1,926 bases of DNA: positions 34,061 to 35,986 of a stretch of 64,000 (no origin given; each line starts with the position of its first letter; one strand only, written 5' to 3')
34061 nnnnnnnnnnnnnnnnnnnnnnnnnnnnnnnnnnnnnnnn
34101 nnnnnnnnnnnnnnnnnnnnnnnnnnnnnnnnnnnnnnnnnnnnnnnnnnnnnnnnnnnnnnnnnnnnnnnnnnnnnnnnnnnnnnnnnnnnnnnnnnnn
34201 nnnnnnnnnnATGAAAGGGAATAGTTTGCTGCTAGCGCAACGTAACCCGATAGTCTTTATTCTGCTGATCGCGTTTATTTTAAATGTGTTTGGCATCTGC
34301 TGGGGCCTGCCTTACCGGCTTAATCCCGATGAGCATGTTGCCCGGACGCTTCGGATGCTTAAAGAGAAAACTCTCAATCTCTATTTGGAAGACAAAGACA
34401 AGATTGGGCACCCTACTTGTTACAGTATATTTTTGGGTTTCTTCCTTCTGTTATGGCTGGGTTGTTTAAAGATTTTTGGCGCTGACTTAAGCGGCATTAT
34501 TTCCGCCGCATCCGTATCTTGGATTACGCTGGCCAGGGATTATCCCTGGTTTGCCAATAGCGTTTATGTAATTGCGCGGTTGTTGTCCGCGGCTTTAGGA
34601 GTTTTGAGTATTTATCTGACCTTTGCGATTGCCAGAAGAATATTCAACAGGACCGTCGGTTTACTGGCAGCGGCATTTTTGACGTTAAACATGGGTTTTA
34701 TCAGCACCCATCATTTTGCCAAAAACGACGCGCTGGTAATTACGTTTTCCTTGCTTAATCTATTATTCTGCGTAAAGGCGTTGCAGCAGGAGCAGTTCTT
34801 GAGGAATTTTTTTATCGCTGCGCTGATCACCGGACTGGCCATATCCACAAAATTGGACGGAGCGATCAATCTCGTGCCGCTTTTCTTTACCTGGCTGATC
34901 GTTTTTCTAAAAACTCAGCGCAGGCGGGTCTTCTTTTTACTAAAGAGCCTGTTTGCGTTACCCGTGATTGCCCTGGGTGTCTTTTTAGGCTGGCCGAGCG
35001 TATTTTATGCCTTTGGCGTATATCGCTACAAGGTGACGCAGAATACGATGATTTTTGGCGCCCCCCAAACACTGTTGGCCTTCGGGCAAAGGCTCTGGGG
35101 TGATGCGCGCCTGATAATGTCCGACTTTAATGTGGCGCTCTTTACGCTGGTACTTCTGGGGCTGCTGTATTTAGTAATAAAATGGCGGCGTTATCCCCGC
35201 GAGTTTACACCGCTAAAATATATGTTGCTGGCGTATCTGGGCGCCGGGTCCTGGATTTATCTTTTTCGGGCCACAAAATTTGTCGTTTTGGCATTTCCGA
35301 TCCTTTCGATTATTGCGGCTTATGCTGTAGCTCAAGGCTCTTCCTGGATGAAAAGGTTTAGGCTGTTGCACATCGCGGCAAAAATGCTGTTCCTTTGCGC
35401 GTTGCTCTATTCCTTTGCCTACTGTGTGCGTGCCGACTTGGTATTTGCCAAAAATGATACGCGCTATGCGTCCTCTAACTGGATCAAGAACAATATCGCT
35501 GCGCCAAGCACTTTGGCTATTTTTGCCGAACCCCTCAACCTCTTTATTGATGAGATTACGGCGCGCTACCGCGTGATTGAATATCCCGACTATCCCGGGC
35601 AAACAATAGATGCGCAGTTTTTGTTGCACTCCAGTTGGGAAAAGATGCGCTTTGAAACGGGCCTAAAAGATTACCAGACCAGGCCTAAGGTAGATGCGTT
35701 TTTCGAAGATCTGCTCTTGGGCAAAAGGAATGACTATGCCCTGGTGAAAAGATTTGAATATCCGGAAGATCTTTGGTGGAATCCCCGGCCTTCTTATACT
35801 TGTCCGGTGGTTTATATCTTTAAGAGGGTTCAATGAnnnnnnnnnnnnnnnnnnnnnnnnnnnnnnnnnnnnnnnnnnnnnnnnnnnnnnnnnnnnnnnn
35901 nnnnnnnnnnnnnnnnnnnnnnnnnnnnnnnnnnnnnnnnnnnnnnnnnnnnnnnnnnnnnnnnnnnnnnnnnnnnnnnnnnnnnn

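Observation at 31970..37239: DPM1-like GT2 followed by three consecutive ArnT/PMT-like GT-C membrane transferases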

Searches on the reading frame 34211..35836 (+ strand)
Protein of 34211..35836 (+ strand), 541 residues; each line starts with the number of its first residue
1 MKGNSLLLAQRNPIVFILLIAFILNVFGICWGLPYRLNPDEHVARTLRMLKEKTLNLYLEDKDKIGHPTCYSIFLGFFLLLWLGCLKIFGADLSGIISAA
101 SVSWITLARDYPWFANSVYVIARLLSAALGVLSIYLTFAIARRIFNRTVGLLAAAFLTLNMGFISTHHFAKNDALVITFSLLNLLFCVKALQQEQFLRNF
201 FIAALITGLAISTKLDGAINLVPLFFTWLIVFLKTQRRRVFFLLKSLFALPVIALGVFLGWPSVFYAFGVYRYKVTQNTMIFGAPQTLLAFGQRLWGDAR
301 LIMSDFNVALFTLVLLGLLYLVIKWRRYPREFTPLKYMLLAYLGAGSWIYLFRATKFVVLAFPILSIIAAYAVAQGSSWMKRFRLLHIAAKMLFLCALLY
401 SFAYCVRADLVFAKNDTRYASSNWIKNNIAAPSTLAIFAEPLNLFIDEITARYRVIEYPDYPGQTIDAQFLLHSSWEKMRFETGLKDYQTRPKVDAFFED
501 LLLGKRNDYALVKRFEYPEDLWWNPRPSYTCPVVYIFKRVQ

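Call 5: search_protein_families(library=pfam, proteins=[window:34211-35836:+], max_evalue=0.01)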
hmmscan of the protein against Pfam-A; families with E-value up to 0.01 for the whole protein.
window:34211-35836:+ (541 aa): 2 families
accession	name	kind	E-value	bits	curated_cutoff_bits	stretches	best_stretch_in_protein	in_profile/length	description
PF13231.12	PMT_2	-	3.2e-15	57.1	26.1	1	122-254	24-155/160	Dolichyl-phosphate-mannose-protein mannosyltransferase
PF02366.24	PMT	-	5.2e-08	33.2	22.7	1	114-261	77-236/245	Dolichyl-phosphate-mannose-protein mannosyltransferase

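Call 6: search_protein_families(library=ncbifam, proteins=[window:34211-35836:+], max_evalue=0.01)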
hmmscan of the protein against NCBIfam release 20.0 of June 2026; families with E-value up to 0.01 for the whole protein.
window:34211-35836:+ (541 aa): 1 family
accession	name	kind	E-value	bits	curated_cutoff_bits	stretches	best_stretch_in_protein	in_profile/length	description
TIGR03663.1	TIGR03663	subfamily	3.4e-06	26.3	126.25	1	120-235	71-182/435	flippase activity-associated protein Agl23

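Call 15: find_encoding_contigs(protein=window:34211-35836:+, flank=10000, max_places=6)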
Protein window:34211-35836:+ (541 aa): no gene with exactly this product is on record in the collection.

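Call 16: search_solved_structures(query=window:34211-35836:+, max_evalue=1, show_alignments=2)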
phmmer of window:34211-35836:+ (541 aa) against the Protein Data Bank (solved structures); distinct sequences matched with E-value up to 1: 0.

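Call 17: find_homologous_proteins(query=window:34211-35836:+, max_evalue=0.001)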
Query window:34211-35836:+ (541 aa): 9 proteins with E <= 0.001 among 8000 candidates.
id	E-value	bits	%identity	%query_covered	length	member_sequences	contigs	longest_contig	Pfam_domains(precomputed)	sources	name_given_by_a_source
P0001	0.0e+0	1200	100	99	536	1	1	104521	PF02366.25,PF13231.13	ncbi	ncbi:MAG: glycosyltransferase family 39 protein [Candidatus Omnitrophota bacterium]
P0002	1.4e-15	75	25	97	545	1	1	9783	PF09594.17,PF03901.24,PF13231.13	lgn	-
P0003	1.1e-14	73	26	95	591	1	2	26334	PF13231.13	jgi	jgi:hypothetical protein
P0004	1.3e-14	72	25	80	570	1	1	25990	PF02366.25,PF13231.13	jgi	jgi:hypothetical protein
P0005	7.8e-13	66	25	87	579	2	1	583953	PF13231.13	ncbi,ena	-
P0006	5.5e-11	60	24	94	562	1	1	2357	PF02366.25,PF13231.13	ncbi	-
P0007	2.4e-10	58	27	78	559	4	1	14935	PF02366.25,PF13231.13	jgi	jgi:hypothetical protein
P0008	9.2e-7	46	24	77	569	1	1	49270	PF02366.25,PF13231.13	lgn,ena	-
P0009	1.1e-6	46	21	97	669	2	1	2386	PF02643.21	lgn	-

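Call 18: find_encoding_contigs(protein=P0001, flank=10000, max_places=3)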
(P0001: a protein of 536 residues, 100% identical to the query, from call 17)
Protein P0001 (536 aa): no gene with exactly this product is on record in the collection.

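Call 19: find_encoding_contigs(protein=P0003, flank=10000, max_places=3)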
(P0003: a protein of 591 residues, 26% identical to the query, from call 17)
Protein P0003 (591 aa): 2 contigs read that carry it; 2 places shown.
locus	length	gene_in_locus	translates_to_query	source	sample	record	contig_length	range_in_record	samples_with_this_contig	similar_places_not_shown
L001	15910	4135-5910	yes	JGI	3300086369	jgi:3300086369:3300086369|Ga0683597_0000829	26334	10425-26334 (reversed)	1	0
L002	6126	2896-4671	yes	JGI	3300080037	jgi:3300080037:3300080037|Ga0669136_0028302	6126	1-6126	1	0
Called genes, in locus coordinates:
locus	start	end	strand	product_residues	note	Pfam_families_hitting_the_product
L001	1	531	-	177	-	?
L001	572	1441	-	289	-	PF00795:CN_hydrolase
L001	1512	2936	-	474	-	PF01435:Peptidase_M48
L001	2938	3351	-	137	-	-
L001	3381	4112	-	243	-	PF00535:Glycos_transf_2, PF13641:Glyco_tranf_2_3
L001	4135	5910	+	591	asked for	PF13231:PMT_2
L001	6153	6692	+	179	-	-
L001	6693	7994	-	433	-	PF07786:HGSNAT_cat (weak), PF04235:DUF418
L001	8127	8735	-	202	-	-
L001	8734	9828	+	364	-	PF28590:Lipid_A_deac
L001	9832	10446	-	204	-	-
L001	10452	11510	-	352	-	PF00144:Beta-lactamase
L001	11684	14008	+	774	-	PF13620:CarboxypepD_reg, PF13715:CarbopepD_reg_2 (weak), PF07715:Plug, PF00593:TonB_dep_Rec_b-barrel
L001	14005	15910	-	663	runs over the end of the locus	PF00999:Na_H_Exchanger, PF02254:TrkA_N, PF02080:TrkA_C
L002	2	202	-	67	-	?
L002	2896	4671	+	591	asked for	PF13231:PMT_2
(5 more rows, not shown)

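Call 30: search_solved_structures(query=A2, max_evalue=10, show_alignments=1)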
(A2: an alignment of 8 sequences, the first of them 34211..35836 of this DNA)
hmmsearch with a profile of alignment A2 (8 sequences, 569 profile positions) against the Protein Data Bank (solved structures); distinct sequences matched with E-value up to 10: 2.
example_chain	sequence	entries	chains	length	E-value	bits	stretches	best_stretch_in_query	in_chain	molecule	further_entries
6p25_A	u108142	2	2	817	3.3e-07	32.7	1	110-262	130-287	Dolichyl-phosphate-mannose--protein mannosyltransferase 1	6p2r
9bh5_AI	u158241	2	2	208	0.76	11.7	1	421-508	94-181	Small ribosomal subunit protein eS8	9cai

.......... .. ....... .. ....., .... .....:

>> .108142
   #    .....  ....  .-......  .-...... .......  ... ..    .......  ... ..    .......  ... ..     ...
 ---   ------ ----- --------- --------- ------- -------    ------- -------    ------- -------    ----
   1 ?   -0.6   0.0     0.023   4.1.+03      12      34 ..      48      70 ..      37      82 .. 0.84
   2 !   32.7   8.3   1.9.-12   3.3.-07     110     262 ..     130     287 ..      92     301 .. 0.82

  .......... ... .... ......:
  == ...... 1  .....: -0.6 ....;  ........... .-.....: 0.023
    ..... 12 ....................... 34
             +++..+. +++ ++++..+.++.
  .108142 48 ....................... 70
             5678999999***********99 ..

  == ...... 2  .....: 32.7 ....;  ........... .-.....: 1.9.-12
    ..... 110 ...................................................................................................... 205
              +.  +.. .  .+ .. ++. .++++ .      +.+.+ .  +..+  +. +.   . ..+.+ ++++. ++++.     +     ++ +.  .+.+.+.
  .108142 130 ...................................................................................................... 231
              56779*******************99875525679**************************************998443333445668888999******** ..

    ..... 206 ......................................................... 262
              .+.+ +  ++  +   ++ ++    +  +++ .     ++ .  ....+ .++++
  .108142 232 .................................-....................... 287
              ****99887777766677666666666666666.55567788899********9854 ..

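Call 74: find_related_loci(query=A5, collection=metagenome_contigs, flank=10000)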
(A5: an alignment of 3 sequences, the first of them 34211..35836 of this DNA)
Query A5 (541 aa) in metagenome_contigs; peptide patterns used: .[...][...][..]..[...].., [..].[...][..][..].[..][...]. (x = any residue, [..] = any of these).
283 stretches matched a pattern; 2 encode a relative of the query (tblastn E <= 1e-3); 2 distinct loci.
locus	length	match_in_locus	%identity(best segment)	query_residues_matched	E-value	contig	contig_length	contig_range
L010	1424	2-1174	31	160-539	5e-51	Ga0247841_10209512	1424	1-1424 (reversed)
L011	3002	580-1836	23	14-429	7e-8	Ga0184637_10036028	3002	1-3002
